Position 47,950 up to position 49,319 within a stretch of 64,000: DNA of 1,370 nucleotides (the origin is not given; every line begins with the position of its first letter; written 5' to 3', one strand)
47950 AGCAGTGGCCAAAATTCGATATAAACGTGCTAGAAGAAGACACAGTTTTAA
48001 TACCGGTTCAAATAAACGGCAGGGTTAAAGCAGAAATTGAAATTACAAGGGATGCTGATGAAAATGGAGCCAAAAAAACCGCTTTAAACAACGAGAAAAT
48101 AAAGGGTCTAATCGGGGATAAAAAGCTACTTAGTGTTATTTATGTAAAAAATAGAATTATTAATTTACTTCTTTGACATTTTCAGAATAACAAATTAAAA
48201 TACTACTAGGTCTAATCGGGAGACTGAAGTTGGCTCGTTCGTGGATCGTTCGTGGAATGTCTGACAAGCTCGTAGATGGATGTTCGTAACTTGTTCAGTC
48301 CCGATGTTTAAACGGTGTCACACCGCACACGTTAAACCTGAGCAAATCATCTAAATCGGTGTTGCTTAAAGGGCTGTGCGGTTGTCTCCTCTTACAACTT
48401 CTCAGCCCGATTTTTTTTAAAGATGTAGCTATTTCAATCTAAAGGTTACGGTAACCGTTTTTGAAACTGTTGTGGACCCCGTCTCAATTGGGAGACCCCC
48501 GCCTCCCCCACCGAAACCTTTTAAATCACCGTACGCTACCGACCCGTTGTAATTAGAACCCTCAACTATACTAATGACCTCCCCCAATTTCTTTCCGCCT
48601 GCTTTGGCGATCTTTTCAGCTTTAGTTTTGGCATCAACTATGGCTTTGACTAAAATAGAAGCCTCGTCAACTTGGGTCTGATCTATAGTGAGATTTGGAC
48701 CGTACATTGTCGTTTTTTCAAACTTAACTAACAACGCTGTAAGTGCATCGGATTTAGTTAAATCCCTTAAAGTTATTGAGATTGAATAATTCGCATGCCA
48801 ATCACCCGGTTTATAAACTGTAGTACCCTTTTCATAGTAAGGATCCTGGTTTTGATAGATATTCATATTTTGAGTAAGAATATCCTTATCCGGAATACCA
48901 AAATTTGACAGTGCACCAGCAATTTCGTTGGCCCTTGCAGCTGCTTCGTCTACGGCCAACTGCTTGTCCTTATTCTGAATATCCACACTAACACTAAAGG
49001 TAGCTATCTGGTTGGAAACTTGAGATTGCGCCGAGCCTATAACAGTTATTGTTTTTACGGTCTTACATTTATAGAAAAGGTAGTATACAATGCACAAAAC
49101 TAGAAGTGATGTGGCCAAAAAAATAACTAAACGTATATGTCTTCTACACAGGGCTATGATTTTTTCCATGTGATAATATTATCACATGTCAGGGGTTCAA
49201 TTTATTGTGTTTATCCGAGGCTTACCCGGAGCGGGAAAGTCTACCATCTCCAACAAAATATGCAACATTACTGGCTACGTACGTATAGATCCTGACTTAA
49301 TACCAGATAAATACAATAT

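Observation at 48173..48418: Stand-alone structured ncRNA candidate of about 210 nt with consensus promoter and strong terminator downstream of leuS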

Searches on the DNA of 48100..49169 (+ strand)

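Call 4: search_rna_families(source=window, start=48100, end=48500, threshold=evalue, max_evalue=10, show_alignments=4)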
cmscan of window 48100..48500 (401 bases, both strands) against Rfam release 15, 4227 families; matches with E-value up to 10: 1.
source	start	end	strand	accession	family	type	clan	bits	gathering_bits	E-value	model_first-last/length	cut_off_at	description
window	48157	48194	-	RF01604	plasmodium_snoR28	Gene; snRNA; snoRNA; CD-box;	-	17.4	63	6.8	1-78/78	no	small nucleolar RNA snoR28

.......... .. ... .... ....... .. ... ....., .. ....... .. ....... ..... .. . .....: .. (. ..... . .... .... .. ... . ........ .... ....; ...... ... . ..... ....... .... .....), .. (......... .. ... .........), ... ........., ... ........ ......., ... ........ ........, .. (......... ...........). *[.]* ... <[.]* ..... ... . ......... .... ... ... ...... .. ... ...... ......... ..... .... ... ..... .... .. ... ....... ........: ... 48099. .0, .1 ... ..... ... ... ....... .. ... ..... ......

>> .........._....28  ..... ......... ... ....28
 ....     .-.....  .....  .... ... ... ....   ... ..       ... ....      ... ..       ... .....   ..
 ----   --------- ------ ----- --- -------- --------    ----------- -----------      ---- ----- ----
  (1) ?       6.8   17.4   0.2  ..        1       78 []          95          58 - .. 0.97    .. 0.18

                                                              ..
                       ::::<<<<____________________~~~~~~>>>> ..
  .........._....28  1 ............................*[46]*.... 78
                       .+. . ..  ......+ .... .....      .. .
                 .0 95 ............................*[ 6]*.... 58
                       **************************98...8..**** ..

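Call 52: build_rna_model(alignment_id=A2, structure=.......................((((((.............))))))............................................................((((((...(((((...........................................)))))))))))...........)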
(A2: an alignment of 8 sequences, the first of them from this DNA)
Model R1 built from alignment A2 (8 sequences, 187 columns); structure: as given.
model positions 116; base pairs 17; branch points 1; effective number of sequences 2.57; information 0.59 bits per position. Calibrated on 0.2 Mb of random sequence (short: E-values are rough).
structure used (alignment columns):
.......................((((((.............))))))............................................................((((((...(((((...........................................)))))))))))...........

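Call 53: search_with_rna_model(model_id=R1, source=window, max_evalue=10, filters=off)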
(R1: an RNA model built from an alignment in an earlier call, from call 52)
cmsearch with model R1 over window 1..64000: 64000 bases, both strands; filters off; matches with E-value up to 10: 24.
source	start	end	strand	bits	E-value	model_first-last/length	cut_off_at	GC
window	48303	48416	+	103.9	2.1e-26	1-116/116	no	0.45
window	45468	45576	+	17.3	0.024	1-116/116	no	0.31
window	36612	36730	+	13.1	0.35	1-116/116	no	0.37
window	17937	18056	-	11.6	0.93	1-116/116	no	0.33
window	49118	49183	-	11.2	1.2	1-116/116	no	0.27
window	62052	62160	-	11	1.4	1-116/116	no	0.32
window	49728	49793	-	10.7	1.6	1-116/116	no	0.29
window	42504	42577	+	10.7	1.7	1-116/116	no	0.31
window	62649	62707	+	10.3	2.2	1-116/116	no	0.44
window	51418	51490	+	10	2.6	1-116/116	no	0.36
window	337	413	+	9.7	3.2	1-116/116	no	0.32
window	8803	8914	+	9.6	3.3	1-116/116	no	0.36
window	12490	12646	+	9.5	3.6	1-116/116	no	0.38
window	4734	4828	-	9.4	3.7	1-116/116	no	0.29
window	222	326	+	9.2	4.2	1-116/116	no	0.34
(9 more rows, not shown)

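Call 54: search_with_rna_model(model_id=R1, sources=[L001, L002, L003, L004, L005, L006, L010, L012, L043, L054, L063, L065, L078, L079, L092, L096, L097, L098, L099, L100, L101, L102, L103, L104, L105, L106, L107, L108, L109, L110, L111, L112], max_evalue=10)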
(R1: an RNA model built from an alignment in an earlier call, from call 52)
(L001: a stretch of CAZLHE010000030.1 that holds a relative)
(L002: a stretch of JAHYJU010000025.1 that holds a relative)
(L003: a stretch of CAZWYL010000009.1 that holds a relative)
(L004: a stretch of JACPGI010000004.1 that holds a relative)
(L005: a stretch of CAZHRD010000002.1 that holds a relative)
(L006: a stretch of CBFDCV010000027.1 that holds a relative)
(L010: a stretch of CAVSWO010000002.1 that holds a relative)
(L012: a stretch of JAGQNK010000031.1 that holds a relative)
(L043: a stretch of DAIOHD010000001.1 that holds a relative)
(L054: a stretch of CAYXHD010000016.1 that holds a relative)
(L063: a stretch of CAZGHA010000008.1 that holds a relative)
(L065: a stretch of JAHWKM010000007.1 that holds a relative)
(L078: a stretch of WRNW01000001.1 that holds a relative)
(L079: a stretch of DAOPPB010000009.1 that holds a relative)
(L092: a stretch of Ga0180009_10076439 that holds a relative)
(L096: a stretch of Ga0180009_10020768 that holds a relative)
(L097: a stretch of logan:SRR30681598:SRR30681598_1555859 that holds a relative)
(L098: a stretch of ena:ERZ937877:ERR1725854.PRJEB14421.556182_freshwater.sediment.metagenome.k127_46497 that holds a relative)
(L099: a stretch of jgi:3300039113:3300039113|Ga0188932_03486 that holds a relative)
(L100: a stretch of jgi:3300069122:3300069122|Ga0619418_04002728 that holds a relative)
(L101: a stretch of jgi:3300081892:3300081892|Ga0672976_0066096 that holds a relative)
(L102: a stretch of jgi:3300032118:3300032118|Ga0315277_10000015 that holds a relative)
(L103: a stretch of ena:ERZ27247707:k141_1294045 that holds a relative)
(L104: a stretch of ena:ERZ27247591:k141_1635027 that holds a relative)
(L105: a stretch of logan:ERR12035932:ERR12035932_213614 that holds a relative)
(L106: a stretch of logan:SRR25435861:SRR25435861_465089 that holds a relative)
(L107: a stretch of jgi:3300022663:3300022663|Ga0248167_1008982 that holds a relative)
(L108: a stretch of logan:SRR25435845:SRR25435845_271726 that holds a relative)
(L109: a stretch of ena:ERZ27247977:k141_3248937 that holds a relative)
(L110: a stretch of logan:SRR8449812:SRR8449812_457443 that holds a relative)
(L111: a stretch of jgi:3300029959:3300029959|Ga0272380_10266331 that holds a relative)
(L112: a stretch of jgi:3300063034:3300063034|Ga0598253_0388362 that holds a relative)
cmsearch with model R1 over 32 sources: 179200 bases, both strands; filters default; matches with E-value up to 10: 12.
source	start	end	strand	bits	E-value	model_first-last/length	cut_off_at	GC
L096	951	1064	+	103.9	6e-26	1-116/116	no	0.45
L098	3595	3713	-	101.5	2.8e-25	1-116/116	no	0.46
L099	764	882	-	101.5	2.8e-25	1-116/116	no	0.46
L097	849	970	-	95.5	1.3e-23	1-116/116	no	0.47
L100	1924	2044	-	91.4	1.8e-22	1-116/116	no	0.46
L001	6020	6180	+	90.7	2.9e-22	1-116/116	no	0.47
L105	2182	2307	-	88.5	1.2e-21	1-116/116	no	0.45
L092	1249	1416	-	78.2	8.3e-19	1-116/116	no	0.49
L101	991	1090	-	60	9.6e-14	16-116/116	5'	0.47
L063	7395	7475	-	13.3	0.88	1-116/116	no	0.27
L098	39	104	+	13.2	0.92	1-116/116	no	0.3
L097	811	902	+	12.1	1.9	1-116/116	no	0.42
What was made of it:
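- The model R1 does not detect them (call 54).
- Tried and rejected: R1 does not reach the type C loci (call 54).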

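Call 62: search_rna_families(sources=[L092, L097, L098, L100, L101, L105, L106, L110, L112], threshold=evalue, max_evalue=5)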
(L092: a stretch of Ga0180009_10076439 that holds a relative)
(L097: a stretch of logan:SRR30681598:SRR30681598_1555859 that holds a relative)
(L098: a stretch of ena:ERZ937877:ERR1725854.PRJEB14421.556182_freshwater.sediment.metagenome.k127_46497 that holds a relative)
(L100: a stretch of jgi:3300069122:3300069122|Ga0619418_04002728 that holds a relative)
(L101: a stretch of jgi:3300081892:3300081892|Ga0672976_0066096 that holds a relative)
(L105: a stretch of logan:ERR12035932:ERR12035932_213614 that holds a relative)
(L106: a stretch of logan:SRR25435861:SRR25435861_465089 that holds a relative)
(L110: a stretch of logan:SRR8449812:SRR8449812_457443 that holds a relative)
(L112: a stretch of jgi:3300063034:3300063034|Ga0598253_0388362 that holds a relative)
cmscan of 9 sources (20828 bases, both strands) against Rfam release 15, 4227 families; matches with E-value up to 5: 0.
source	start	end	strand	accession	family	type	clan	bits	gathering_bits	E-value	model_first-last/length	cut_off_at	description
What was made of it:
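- Closest known: Small H-type pseudoknot riboswitch aptamers placed just before a terminator. Different: No Rfam match (calls 4, 62).
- No Rfam family matches at E<=10 in the window (call 4), and none at E<=5 in 9 homologous loci (call 62). No riboswitch family matches (calls 4, 62).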
